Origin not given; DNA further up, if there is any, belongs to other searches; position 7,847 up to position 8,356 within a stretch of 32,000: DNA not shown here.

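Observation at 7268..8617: Non-canonical 1.35-kb five-ORF block inserted between traW and traU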

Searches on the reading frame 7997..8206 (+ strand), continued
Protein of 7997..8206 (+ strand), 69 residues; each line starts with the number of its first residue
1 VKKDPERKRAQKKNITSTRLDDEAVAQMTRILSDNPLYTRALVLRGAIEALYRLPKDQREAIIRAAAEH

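Call 96: find_encoding_contigs(protein=P0146, flank=5000, max_places=2)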
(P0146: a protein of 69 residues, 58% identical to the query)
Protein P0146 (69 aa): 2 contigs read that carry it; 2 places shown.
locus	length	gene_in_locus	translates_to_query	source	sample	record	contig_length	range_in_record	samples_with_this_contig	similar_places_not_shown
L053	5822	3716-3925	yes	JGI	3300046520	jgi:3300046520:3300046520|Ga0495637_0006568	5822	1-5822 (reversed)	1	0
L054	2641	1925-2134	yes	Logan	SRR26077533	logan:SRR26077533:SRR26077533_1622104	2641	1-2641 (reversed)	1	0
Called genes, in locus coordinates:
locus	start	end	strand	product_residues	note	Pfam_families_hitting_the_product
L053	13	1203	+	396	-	PF12846:AAA_10 (faint), PF19044:P-loop_TraG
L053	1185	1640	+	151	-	PF09677:TrbI_Ftype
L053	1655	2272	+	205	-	-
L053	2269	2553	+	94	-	-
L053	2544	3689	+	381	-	-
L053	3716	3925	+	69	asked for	-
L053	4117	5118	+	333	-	PF06834:TraU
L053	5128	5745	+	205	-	PF09673:TrbC_Ftype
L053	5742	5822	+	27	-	?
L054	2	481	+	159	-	?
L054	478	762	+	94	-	-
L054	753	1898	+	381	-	-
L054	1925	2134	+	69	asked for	-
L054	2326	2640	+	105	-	?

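Call 99: search_protein_families(library=ncbifam, proteins=[L050:3922-4971:+, L053:2544-3686:+, L007:4440-4811:+, L007:4820-5161:-], max_evalue=0.01)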
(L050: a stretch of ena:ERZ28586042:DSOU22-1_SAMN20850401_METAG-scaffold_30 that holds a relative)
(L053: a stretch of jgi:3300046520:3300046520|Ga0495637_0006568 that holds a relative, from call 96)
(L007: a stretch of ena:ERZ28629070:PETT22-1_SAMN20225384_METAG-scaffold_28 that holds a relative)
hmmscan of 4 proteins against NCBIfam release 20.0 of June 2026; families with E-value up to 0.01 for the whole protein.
L050:3922-4971:+ (350 aa): 0 families

L053:2544-3686:+ (381 aa): 0 families

L007:4440-4811:+ (124 aa): 0 families

L007:4820-5161:- (113 aa): 0 families
